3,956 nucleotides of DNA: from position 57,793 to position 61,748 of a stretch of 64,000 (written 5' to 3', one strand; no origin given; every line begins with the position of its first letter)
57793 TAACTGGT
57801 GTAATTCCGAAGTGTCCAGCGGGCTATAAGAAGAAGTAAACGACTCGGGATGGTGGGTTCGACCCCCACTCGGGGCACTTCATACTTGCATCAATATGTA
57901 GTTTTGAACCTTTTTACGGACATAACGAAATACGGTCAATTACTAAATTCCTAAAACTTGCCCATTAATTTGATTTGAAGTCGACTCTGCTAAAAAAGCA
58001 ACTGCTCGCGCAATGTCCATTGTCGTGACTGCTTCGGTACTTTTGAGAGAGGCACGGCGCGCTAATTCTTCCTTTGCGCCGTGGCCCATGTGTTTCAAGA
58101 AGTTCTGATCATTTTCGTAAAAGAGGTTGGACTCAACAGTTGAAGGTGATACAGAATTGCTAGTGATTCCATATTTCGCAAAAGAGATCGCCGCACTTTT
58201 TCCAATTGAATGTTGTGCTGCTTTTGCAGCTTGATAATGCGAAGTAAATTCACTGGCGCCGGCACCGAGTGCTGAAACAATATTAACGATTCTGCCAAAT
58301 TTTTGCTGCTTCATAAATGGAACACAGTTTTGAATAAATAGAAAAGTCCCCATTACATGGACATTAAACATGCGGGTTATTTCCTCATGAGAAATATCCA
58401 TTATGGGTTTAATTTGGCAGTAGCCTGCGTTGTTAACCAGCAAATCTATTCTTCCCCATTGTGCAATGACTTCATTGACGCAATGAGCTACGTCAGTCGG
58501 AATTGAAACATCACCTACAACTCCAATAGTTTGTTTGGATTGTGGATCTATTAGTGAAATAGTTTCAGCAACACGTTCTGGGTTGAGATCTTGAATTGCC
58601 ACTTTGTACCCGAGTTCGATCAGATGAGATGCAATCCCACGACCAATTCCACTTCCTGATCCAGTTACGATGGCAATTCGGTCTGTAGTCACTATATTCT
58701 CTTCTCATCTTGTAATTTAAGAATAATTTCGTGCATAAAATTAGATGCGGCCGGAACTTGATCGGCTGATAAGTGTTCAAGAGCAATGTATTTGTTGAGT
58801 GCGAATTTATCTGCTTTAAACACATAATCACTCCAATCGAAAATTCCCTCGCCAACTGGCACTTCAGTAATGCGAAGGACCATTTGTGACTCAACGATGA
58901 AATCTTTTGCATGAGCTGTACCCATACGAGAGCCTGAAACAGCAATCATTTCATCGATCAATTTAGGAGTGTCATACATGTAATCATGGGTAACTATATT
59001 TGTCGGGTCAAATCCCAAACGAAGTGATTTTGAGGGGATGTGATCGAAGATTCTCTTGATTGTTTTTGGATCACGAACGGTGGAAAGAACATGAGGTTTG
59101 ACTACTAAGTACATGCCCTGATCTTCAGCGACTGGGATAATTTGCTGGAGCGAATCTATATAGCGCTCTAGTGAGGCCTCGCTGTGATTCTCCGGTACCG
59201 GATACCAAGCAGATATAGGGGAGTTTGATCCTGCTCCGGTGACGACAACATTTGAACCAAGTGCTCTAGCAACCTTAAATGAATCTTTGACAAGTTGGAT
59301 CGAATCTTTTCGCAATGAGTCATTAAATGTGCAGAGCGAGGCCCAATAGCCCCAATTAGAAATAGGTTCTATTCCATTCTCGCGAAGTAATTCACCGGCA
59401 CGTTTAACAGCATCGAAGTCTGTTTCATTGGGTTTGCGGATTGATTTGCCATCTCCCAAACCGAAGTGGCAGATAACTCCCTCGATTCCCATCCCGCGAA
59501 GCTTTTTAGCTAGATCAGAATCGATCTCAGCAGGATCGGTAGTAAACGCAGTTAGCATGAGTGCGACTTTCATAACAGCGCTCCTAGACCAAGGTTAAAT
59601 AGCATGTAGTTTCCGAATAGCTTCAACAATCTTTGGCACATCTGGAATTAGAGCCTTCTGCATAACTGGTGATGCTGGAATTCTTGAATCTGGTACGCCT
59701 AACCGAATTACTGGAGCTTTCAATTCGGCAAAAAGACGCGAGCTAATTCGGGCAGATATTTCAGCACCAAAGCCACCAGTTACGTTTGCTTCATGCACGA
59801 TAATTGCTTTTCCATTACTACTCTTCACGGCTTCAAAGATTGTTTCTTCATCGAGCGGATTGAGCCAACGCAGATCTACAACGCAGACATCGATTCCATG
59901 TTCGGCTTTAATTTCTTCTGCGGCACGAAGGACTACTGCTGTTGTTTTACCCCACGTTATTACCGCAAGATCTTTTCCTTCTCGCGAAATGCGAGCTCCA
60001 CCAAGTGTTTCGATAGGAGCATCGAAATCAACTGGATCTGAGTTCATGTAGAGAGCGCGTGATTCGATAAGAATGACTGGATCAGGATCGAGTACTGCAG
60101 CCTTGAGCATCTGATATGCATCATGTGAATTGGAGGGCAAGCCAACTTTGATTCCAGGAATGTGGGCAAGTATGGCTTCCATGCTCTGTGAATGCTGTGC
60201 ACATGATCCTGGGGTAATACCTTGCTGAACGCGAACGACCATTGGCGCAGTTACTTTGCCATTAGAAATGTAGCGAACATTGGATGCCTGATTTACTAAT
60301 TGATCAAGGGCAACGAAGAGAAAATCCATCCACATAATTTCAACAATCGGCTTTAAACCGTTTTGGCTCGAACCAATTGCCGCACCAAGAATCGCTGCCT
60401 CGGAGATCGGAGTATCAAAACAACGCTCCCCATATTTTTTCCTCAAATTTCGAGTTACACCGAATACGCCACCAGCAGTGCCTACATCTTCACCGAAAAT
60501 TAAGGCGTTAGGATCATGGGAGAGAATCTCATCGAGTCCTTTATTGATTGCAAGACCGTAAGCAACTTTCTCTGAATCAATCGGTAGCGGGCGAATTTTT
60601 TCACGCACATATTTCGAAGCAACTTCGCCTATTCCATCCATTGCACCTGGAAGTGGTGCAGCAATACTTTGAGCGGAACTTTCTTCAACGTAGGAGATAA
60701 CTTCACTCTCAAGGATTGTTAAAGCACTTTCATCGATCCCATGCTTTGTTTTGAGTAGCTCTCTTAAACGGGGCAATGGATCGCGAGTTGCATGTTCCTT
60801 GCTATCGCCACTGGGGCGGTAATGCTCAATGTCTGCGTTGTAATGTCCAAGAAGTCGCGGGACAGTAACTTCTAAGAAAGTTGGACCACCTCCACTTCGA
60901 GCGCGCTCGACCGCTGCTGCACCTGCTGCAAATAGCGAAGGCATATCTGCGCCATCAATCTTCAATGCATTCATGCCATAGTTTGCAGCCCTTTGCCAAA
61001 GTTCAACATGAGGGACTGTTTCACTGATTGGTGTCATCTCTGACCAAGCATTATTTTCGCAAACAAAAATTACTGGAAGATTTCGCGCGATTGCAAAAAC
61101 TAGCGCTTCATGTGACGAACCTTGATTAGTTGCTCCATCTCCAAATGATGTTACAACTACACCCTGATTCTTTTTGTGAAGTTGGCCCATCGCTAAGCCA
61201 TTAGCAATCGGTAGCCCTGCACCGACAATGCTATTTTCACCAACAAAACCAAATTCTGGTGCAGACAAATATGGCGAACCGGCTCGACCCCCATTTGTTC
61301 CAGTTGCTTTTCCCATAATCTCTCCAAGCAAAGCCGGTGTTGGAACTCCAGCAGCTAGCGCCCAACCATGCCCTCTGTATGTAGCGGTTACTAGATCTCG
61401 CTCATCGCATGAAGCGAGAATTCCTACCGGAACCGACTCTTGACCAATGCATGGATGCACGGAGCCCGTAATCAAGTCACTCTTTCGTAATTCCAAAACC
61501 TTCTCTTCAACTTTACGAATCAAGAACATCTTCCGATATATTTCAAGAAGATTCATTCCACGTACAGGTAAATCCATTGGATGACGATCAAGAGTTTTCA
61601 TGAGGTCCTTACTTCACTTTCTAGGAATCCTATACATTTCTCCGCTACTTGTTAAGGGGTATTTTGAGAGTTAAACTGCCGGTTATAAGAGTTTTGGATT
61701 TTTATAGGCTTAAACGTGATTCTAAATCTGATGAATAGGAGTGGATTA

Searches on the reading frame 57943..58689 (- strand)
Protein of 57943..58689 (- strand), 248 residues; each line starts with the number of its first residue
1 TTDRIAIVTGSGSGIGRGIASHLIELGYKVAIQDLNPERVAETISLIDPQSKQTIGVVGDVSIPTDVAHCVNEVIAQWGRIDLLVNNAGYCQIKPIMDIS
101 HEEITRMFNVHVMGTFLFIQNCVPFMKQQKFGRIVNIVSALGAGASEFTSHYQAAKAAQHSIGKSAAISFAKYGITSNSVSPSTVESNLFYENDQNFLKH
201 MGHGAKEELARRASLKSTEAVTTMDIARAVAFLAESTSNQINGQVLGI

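Call 72: search_protein_families(library=pfam, proteins=[window:57943-58689:-], max_evalue=0.00001)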
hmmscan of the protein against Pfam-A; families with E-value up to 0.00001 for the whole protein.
window:57943-58689:- (248 aa): 3 families
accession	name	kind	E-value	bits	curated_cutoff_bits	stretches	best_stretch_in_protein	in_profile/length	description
PF00106.31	adh_short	-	9.6e-46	156.2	26.6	1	5-192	2-189/195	short chain dehydrogenase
PF13561.12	adh_short_C2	-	1.3e-45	156.2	27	1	13-246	6-229/236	Enoyl-(Acyl carrier protein) reductase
PF08659.16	KR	-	2.9e-08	34.3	22.6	1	7-162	4-159/180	KR domain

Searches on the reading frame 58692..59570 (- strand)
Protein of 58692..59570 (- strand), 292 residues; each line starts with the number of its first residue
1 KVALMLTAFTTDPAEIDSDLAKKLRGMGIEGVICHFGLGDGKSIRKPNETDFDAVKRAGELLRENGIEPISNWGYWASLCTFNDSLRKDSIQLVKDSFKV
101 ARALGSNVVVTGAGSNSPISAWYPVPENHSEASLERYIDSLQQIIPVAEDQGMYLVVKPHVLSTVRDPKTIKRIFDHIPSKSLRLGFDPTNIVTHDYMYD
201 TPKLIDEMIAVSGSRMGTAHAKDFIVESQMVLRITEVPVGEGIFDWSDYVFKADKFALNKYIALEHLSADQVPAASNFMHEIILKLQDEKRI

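Call 72: search_protein_families(library=pfam, proteins=[window:58692-59570:-], max_evalue=0.00001)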
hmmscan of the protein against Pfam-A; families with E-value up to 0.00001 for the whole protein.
window:58692-59570:- (292 aa): 1 family
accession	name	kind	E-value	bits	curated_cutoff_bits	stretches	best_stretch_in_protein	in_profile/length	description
PF01261.30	AP_endonuc_2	-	1.3e-22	81.1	31.1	1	46-269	21-232/249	Xylose isomerase-like TIM barrel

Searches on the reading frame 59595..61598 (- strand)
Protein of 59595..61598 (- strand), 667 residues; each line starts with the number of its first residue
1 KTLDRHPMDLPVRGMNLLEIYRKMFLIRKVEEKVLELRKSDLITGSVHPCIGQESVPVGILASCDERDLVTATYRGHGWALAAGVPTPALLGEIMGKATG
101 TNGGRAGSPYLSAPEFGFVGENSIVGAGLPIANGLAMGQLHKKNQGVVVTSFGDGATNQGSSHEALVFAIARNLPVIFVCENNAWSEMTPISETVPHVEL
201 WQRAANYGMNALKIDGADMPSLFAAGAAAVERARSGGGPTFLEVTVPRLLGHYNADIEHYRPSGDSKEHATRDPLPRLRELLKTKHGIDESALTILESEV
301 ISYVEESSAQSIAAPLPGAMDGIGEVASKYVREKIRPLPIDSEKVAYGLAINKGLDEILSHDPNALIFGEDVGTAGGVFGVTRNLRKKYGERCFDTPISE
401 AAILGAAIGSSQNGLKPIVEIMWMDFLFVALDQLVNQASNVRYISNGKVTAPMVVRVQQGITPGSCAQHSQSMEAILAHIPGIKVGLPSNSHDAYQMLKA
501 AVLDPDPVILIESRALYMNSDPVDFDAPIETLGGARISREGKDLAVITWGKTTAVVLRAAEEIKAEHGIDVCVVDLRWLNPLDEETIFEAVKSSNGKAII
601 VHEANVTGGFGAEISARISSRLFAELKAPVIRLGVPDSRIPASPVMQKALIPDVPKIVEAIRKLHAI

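Call 72: search_protein_families(library=pfam, proteins=[window:59595-61598:-], max_evalue=0.00001)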
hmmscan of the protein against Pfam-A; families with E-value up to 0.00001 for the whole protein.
window:59595-61598:- (667 aa): 4 families
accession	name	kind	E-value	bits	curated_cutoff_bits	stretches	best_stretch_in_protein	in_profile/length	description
PF00676.26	E1_dh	-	6.4e-59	199.8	22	1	22-317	1-297/300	Dehydrogenase E1 component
PF02779.29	Transket_pyr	-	7.4e-35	120.6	27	1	344-518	2-173/174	Transketolase, pyrimidine binding domain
PF02780.25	Transketolase_C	-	1.5e-32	112.5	25.9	1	533-657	1-124/124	Transketolase, C-terminal domain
PF02775.26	TPP_enzyme_C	-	9.9e-08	32.4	21.9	1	123-244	28-151/151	Thiamine pyrophosphate enzyme, C-terminal TPP binding domain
